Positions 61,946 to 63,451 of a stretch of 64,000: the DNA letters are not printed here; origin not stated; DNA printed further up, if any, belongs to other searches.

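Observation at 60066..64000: ssb, XPB-like helicase, Bax1/DUF790 nuclease and KAP P-loop NTPase: a bacterial helicase-nuclease module with a defence-island-type neighbour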

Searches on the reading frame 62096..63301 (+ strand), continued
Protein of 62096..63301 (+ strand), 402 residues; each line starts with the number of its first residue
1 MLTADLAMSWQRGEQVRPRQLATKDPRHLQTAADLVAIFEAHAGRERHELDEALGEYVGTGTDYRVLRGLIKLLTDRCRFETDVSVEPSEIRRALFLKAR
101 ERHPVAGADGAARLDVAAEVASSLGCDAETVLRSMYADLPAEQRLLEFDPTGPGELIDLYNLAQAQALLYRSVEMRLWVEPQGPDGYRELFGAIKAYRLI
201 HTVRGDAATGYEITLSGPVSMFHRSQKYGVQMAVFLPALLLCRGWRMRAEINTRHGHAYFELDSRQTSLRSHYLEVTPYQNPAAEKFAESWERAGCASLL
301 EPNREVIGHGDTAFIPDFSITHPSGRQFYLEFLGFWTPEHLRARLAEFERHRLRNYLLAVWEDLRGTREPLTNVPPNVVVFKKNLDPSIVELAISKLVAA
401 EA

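Call 82: find_homologous_proteins(query=L152:9001-10215:+, max_evalue=1e-10)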
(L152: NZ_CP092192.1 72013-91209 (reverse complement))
Query L152:9001-10215:+ (405 aa): 2390 proteins with E <= 1e-10 among 8000 candidates; the best 120 are listed.
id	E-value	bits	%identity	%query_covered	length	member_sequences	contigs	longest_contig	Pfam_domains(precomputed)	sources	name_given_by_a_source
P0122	6.9e-263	890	99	100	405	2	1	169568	PF05626.17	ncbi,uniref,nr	ncbi:DUF790 family protein [Deinococcus ruber]|uniref:DUF790 domain-containing protein n=1 Tax=Deino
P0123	7.5e-210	715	78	100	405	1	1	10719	PF05626.17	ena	-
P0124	5.7e-201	686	75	100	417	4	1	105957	PF05626.17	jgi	jgi:uncharacterized protein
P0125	1.3e-199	681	75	100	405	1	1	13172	PF05626.17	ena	-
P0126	1.3e-199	681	74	100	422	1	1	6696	PF05626.17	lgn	-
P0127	2.8e-197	674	73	100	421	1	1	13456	PF05626.17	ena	-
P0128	3.5e-195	667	73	100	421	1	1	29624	PF05626.17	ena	-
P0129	5.1e-195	666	73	100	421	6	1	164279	PF05626.17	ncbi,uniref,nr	ncbi:DUF790 family protein (plasmid) [Deinococcus psychrotolerans]|uniref:DUF790 family protein n=1 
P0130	7.9e-195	666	73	100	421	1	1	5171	PF05626.17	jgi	-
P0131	3.9e-193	660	71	100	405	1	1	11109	PF05626.17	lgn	-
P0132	1.6e-189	648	72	99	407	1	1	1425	PF05626.17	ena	-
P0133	1.8e-189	648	71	100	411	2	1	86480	PF05626.17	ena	-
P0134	2.5e-189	648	71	100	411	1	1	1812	PF05626.17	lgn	-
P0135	3.5e-189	647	72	99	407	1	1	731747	PF05626.17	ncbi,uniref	ncbi:DUF790 family protein [Deinococcus altitudinis]|uniref:DUF790 family protein n=1 Tax=Deinococcu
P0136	1.2e-188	645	72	100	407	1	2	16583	PF05626.17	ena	-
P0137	7.4e-188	643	72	99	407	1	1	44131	PF05626.17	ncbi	ncbi:DUF790 family protein [Deinococcus sp. UYEF24]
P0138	1.5e-187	642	71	100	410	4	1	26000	PF05626.17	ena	-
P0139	4.4e-187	640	72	99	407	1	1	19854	PF05626.17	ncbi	ncbi:DUF790 family protein [Deinococcus sp. UYEF24]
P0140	4.8e-187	640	73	100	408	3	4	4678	PF05626.17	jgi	-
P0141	1.2e-186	639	71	100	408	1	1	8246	PF05626.17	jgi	jgi:uncharacterized protein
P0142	2.6e-186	638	71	100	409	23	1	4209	PF05626.17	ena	-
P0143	8.6e-186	636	71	99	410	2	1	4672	PF05626.17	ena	-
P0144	1.9e-185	635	70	100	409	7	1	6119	PF05626.17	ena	-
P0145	2.1e-185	635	70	100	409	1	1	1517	PF05626.17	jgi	jgi:predicted nuclease of restriction endonuclease-like RecB superfamily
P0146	2.5e-185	634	70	100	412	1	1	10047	PF05626.17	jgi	-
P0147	6.2e-185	633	70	100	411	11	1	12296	PF05626.17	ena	-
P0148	1.2e-184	632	70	100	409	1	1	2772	PF05626.17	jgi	jgi:predicted nuclease of restriction endonuclease-like RecB superfamily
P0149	1.2e-184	632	70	100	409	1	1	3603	PF05626.17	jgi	jgi:predicted nuclease of restriction endonuclease-like RecB superfamily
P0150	1.3e-184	632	71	99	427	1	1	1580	PF05626.17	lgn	-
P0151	2.2e-184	631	71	100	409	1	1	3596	PF05626.17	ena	-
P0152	3.1e-184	631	70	100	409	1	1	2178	PF05626.17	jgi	jgi:predicted nuclease of restriction endonuclease-like RecB superfamily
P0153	3.2e-184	631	71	99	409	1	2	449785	PF05626.17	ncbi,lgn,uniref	ncbi:DUF790 family protein [Deinococcus sonorensis]|uniref:DUF790 family protein n=2 Tax=Deinococcus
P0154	5.3e-184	630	70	100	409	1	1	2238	PF05626.17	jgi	jgi:predicted nuclease of restriction endonuclease-like RecB superfamily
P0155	8.2e-184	629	70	100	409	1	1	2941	PF05626.17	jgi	jgi:predicted nuclease of restriction endonuclease-like RecB superfamily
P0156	9.6e-184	629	70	100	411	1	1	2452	PF05626.17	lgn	-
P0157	1.6e-183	628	70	100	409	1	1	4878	PF05626.17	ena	-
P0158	1.6e-182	625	70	100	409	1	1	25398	PF05626.17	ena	-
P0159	2.4e-182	625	69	100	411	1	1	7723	PF05626.17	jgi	-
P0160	3.1e-182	624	70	99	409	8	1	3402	PF05626.17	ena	-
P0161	3.2e-182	624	69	100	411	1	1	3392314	PF05626.17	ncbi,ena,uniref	ncbi:DUF790 family protein [Deinococcus sp.]|uniref:DUF790 family protein n=1 Tax=Deinococcus sp. Ta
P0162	9.5e-182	623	70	100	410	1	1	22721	PF05626.17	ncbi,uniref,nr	ncbi:DUF790 family protein [Deinococcus aerophilus]|uniref:DUF790 domain-containing protein n=1 Tax=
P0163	5.1e-181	620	69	100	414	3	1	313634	PF05626.17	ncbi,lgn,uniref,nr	ncbi:DUF790 family protein [Deinococcus apachensis]|uniref:DUF790 family protein n=1 Tax=Deinococcus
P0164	1.6e-180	619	68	100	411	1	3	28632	PF05626.17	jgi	jgi:predicted nuclease of restriction endonuclease-like RecB superfamily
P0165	2.9e-180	618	74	89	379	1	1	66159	PF05626.17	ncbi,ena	-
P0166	5.2e-180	617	70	98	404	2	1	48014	PF05626.17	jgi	jgi:uncharacterized protein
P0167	4.1e-179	614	68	100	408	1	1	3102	PF05626.17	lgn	-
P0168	8.6e-179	613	69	99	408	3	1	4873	PF05626.17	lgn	-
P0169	8.9e-179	613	70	100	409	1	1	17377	PF05626.17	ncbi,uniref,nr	ncbi:DUF790 family protein [Deinococcus arenicola]|uniref:DUF790 family protein n=1 Tax=Deinococcus 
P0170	1.6e-178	612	69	99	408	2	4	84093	PF05626.17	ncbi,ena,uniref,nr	ncbi:DUF790 family protein [uncultured Deinococcus sp.]|uniref:DUF790 family protein n=1 Tax=uncultu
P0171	2.7e-178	611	67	100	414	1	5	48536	PF05626.17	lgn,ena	-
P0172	3.8e-178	611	67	100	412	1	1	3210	PF05626.17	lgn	-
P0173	1.1e-177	609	67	100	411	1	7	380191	PF05626.17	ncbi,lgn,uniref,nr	ncbi:DUF790 family protein [Deinococcus hopiensis]|uniref:DUF790 family protein n=1 Tax=Deinococcus 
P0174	1.7e-177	609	68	100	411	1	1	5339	PF05626.17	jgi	-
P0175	4.2e-177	607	67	100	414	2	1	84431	PF05626.17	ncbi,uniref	ncbi:DUF790 family protein [Deinococcus petrolearius]|uniref:DUF790 family protein n=1 Tax=Deinococc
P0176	5.5e-177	607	69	100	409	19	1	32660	PF05626.17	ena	-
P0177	2.0e-176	605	69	100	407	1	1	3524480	PF05626.17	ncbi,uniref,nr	ncbi:DUF790 family protein [Deinococcus koreensis]|uniref:DUF790 domain-containing protein n=1 Tax=D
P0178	2.1e-176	605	67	100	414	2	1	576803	PF05626.17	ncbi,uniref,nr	ncbi:DUF790 family protein [Deinococcus aestuarii]|uniref:DUF790 family protein n=1 Tax=Deinococcus 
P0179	5.2e-176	604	69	99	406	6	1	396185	PF05626.17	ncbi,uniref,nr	ncbi:DUF790 family protein [Deinococcus sp. QL22]|uniref:DUF790 family protein n=1 Tax=Deinococcus s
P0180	5.5e-176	604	68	98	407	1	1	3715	PF05626.17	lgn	-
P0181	2.6e-175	601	67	98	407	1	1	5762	PF05626.17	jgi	-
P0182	3.0e-175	601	68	100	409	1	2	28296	PF05626.17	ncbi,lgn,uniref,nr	ncbi:DUF790 family protein [Deinococcus marmoris]|uniref:DUF790 family protein n=1 Tax=Deinococcus m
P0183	4.1e-175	601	67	100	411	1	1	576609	PF05626.17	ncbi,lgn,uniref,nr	ncbi:hypothetical protein SAMN04488058_101270 [Deinococcus reticulitermitis]|uniref:DUF790 family pr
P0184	7.4e-175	600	68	100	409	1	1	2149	PF05626.17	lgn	-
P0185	7.5e-175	600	68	100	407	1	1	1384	PF05626.17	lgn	-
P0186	1.3e-174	599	66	100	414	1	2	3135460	PF05626.17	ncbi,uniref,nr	ncbi:hypothetical protein DAETH_25770 [Deinococcus aetherius]|uniref:DUF790 family protein n=1 Tax=D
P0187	1.7e-174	599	67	99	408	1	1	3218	PF05626.17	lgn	-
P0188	1.9e-174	599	68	100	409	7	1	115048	PF05626.17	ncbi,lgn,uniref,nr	ncbi:DUF790 family protein [Deinococcus sp. AJ005]|uniref:DUF790 family protein n=1 Tax=Deinococcus 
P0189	2.3e-174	598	69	99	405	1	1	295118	PF05626.17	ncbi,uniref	ncbi:DUF790 family protein [Deinococcus oregonensis]|uniref:DUF790 family protein n=1 Tax=Deinococcu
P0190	6.8e-174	597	66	100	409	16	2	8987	PF05626.17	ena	-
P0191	7.7e-174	597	67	100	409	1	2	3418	PF05626.17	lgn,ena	-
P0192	1.2e-173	596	67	100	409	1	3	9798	PF05626.17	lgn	-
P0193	1.4e-173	596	66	100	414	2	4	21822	PF05626.17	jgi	jgi:predicted nuclease of restriction endonuclease-like RecB superfamily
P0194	2.2e-173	595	66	100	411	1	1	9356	PF05626.17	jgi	-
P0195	2.4e-173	595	66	100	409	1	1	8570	PF05626.17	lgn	-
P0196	3.2e-173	595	69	100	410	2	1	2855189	PF05626.17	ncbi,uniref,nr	ncbi:DUF790 family protein [Deinococcus taeanensis]|uniref:DUF790 family protein n=1 Tax=Deinococcus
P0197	6.4e-173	594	67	100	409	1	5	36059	PF05626.17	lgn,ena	-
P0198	8.3e-173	593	66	100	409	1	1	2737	PF05626.17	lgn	-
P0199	2.0e-172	592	68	98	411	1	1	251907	PF05626.17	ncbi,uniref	ncbi:DUF790 family protein [Deinococcus hohokamensis]|uniref:DUF790 family protein n=1 Tax=Deinococc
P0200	3.0e-172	591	66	100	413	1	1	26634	PF05626.17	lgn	-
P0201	3.3e-172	591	67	100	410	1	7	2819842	PF05626.17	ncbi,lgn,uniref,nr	ncbi:DUF790 domain-containing protein [Deinococcus deserti]|uniref:DUF790-containing protein n=1 Tax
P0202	5.8e-172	590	66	100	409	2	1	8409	PF05626.17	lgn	-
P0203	6.3e-172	590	65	100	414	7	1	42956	PF05626.17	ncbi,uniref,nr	ncbi:DUF790 family protein [Deinococcus sp. SDU3-2]|uniref:DUF790 family protein n=1 Tax=Deinococcus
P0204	6.6e-172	590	67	100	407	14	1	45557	PF05626.17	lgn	-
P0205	8.1e-172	590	65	100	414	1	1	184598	PF05626.17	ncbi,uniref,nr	ncbi:DUF790 family protein [Deinococcus aestuarii]|uniref:DUF790 family protein n=1 Tax=Deinococcus 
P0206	1.7e-171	589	67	100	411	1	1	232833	PF05626.17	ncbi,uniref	ncbi:DUF790 family protein [Deinococcus navajonensis]|uniref:DUF790 family protein n=1 Tax=Deinococc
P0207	6.4e-171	587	64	100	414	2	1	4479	PF05626.17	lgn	-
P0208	7.0e-171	587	66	100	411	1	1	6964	PF05626.17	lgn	-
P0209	7.1e-171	587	68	100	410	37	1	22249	PF05626.17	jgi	jgi:predicted nuclease of restriction endonuclease-like RecB superfamily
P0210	1.1e-170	586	67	100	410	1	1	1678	PF05626.17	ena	-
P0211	1.5e-170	586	68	100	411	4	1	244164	PF05626.17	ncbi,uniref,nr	ncbi:DUF790 family protein [Deinococcus arcticus]|uniref:DUF790 domain-containing protein n=1 Tax=De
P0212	1.5e-170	586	66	100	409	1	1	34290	PF05626.17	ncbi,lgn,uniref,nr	ncbi:DUF790 family protein [Deinococcus sp. S9]|uniref:DUF790 family protein n=1 Tax=Deinococcus sp.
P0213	2.4e-170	585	66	100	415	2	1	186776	PF05626.17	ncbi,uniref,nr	ncbi:DUF790 family protein [Deinococcus sp. HMF7620]|uniref:DUF790 family protein n=1 Tax=Deinococcu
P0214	2.7e-170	585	66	100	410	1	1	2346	PF05626.17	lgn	-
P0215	4.0e-170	584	66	100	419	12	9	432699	PF05626.17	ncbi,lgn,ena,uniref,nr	ncbi:DUF790 family protein [Deinococcus gobiensis]|uniref:DUF790-containing protein n=1 Tax=Deinococ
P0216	5.2e-170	584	66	100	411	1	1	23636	PF05626.17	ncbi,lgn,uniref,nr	ncbi:DUF790 family protein [Deinococcus sp. MIMF12]|uniref:DUF790 family protein n=1 Tax=Deinococcus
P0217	5.2e-170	584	66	100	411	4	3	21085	PF05626.17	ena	-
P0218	6.0e-170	584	67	100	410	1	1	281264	PF05626.17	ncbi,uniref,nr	ncbi:hypothetical protein GCM10008955_15400 [Deinococcus malanensis]|uniref:DUF790 family protein n=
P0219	6.1e-170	584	68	100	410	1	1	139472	PF05626.17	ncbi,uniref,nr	ncbi:DUF790 family protein [Deinococcus radiotolerans]|uniref:DUF790 family protein n=1 Tax=Deinococ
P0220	8.2e-170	583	63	100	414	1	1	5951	PF05626.17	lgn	-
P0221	1.1e-169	583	66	100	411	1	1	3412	PF05626.17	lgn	-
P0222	1.4e-169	583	66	98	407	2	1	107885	PF05626.17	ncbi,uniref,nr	ncbi:hypothetical protein DEIPH_ctg103orf0011 [Deinococcus phoenicis]|uniref:DUF790-containing prote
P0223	4.8e-169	581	66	100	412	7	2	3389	PF05626.17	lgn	-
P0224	5.4e-169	581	65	100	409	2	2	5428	PF05626.17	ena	-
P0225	6.2e-169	580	65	100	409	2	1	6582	PF05626.17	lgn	-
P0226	8.9e-169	580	65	100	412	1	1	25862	PF05626.17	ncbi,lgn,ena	-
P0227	9.1e-169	580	66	100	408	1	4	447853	PF05626.17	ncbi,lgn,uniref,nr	ncbi:hypothetical protein HNQ07_001259 [Deinococcus metalli]|uniref:DUF790 family protein n=1 Tax=De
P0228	2.0e-168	579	66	99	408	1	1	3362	PF05626.17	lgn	-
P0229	4.2e-168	578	65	100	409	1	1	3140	PF05626.17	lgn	-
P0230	4.5e-168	578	65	100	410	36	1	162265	PF05626.17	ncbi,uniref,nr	ncbi:DUF790 family protein [Deinococcus sp. LM3]|uniref:DUF790 family protein n=1 Tax=Deinococcus sp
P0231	1.5e-167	576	66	100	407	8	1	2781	PF05626.17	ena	-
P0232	3.3e-167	575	65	100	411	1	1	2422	PF05626.17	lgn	-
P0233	4.3e-167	574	65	100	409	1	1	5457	PF05626.17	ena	-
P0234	9.1e-167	573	65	100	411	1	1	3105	PF05626.17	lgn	-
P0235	2.3e-166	572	66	100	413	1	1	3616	PF05626.17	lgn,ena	-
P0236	4.0e-166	571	65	100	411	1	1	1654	PF05626.17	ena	-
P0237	4.9e-166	571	65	100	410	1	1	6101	PF05626.17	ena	-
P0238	5.7e-166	571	65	100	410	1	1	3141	PF05626.17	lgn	-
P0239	6.1e-166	571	65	100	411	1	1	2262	PF05626.17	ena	-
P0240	8.0e-166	570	63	100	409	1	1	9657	PF05626.17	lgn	-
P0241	1.9e-165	569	64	100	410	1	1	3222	PF05626.17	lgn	-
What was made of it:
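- Closest known: Bacterial XPB-DUF790 pairs annotated in Deinococcus. Same: The pair is widespread within a genus or family (call 82).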

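Call 83: find_encoding_contigs(protein=P0201, flank=7000, max_places=2)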
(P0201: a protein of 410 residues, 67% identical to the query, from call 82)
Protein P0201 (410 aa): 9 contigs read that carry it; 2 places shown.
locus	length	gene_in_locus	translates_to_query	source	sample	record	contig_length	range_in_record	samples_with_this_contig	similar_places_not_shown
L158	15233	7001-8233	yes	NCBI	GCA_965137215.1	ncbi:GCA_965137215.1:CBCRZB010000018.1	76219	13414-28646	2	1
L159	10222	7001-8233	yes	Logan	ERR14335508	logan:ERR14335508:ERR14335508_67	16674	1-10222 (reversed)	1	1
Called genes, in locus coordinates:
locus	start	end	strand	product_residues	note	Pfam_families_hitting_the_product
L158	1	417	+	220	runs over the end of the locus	PF02230:Abhydrolase_2, PF12697:Abhydrolase_6 (weak), PF00561:Abhydrolase_1 (weak)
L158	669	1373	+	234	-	PF00561:Abhydrolase_1, PF00975:Thioesterase (weak), PF12146:Hydrolase_4, PF12697:Abhydrolase_6, PF00756:Esterase (weak)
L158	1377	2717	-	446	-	PF08323:Glyco_transf_5, PF13439:Glyco_transf_4 (weak), PF13579:Glyco_trans_4_4, PF00534:Glycos_transf_1, PF13692:Glyco_trans_1_4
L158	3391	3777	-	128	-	-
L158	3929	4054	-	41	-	-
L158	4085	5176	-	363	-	-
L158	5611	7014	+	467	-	PF18458:XPB_DRD, PF04851:ResIII, PF00270:DEAD, PF16203:ERCC3_RAD25_C, PF00271:Helicase_C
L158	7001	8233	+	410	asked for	PF05626:DUF790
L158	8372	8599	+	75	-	-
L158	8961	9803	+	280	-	PF14326:DUF4384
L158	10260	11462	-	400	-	PF08240:ADH_N, PF00107:ADH_zinc_N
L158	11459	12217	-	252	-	PF10604:Polyketide_cyc2, PF03364:Polyketide_cyc, PF08327:AHSA1 (weak)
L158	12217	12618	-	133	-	-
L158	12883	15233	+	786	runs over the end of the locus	PF02737:3HCDH_N, PF00725:3HCDH, PF00378:ECH_1, PF16113:ECH_2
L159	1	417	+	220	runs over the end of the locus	PF02230:Abhydrolase_2, PF12697:Abhydrolase_6 (weak), PF00561:Abhydrolase_1 (weak)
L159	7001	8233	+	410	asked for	PF05626:DUF790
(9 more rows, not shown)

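Call 84: find_encoding_contigs(protein=P0177, flank=7000, max_places=2)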
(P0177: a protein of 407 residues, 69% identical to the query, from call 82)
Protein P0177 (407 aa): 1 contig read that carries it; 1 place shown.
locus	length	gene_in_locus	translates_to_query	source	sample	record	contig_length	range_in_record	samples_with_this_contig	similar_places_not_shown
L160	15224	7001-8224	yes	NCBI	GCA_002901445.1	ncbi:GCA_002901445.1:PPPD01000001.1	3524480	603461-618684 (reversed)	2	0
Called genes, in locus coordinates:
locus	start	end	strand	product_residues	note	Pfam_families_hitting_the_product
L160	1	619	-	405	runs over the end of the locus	PF00009:GTP_EFTU, PF03144:GTP_EFTU_D2, PF03143:GTP_EFTU_D3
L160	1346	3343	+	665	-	PF00664:ABC_membrane, PF00005:ABC_tran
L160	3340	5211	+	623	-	PF00664:ABC_membrane, PF00005:ABC_tran, PF02463:SMC_N (faint)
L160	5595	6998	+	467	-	PF18458:XPB_DRD, PF04851:ResIII, PF00270:DEAD, PF16203:ERCC3_RAD25_C, PF00271:Helicase_C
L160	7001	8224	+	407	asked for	PF05626:DUF790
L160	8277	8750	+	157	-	PF01641:SelR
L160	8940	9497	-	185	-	PF00188:CAP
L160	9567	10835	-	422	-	PF00082:Peptidase_S8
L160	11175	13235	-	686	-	PF09992:NAGPA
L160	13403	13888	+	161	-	PF03259:Robl_LC7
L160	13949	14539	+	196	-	PF00025:Arf (weak)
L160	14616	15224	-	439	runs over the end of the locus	PF10396:TrmE_N, PF12631:MnmE_helical, PF01926:MMR_HSR1, PF02421:FeoB_N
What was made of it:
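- Closest known: Bacterial XPB-DUF790 pairs annotated in Deinococcus. Different: They are 2 nt apart in D. koreensis (call 84), against an 11 nt gap here.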

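Call 85: find_encoding_contigs(protein=P0215, flank=7000, max_places=2)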
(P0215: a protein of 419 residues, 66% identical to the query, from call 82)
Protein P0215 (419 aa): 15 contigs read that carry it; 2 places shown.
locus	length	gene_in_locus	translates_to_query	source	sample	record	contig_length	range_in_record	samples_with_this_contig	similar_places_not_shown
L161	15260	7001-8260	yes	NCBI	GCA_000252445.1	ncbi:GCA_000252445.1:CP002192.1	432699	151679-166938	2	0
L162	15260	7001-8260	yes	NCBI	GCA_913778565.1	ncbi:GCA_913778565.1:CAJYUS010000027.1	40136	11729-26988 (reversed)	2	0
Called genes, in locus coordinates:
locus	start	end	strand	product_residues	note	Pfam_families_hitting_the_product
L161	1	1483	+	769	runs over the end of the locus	PF00990:GGDEF, PF00563:EAL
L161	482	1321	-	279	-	PF00512:HisKA, PF13581:HATPase_c_2, PF02518:HATPase_c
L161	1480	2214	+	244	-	PF01739:CheR, PF00989:PAS (weak)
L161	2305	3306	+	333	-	PF00989:PAS (faint), PF13188:PAS_8 (faint), PF13596:PAS_10, PF08448:PAS_4 (weak)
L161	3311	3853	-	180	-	PF03551:PadR, PF10400:Vir_act_alpha_C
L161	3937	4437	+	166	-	PF13826:Monooxy_af470-like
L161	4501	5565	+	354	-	PF20903:SPL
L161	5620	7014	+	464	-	PF18458:XPB_DRD, PF00176:SNF2-rel_dom (faint), PF04851:ResIII, PF00270:DEAD, PF16203:ERCC3_RAD25_C, PF00271:Helicase_C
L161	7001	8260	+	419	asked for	PF05626:DUF790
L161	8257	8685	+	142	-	-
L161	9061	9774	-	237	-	-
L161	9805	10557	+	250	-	PF01979:Amidohydro_1 (faint)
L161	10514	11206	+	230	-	PF07969:Amidohydro_3, PF01979:Amidohydro_1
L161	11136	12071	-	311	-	PF03401:TctC, PF12974:Phosphonate-bd (faint)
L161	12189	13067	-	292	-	PF00800:PDT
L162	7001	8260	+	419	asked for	PF05626:DUF790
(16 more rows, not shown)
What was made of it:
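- Closest known: Bacterial XPB-DUF790 pairs annotated in Deinococcus. Same: The helicase has the same DRD-containing XPB architecture and is followed by DUF790 (calls 83-85).
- A spore-photoproduct-lyase-like gene lies next to the pair in Deinococcus gobiensis (call 85).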

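Call 92: find_related_loci(query=A3, collection=viral_contigs, flank=8000)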
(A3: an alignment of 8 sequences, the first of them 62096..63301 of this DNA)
Query A3 (402 aa) in viral_contigs; peptide patterns used: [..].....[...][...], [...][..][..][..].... (x = any residue, [..] = any of these).
77 stretches matched a pattern, but none encodes a relative of the query by tblastn (E <= 1e-3).

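Call 102: search_protein_representatives(protein=window:62096-63301:+)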
Query: 402 residues. Proteins with E-value up to 0.001 (for the whole library): 2321; up to 1e-10: 1592; up to 1e-30: 395. The best 150 are listed.
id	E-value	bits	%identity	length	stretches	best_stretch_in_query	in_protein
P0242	1.0e-145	502.2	59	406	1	1-397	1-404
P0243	4.3e-108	378.3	49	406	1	1-397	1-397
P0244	7.0e-108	377.6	51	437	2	112-390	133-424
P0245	6.7e-102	357.9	46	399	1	1-396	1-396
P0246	7.7e-92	324.8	52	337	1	1-304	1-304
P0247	3.2e-90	319.4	51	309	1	97-400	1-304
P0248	2.3e-89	316.6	43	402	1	1-399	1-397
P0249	7.1e-88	311.7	43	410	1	1-390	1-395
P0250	6.1e-78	279.0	41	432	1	1-397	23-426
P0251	5.0e-72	259.5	41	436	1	1-383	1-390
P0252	2.6e-70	253.9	41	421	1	1-387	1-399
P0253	1.5e-67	244.8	38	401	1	1-390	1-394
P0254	1.9e-65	237.8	39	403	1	1-382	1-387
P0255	3.7e-65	236.9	37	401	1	1-373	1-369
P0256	9.8e-64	232.2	39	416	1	1-382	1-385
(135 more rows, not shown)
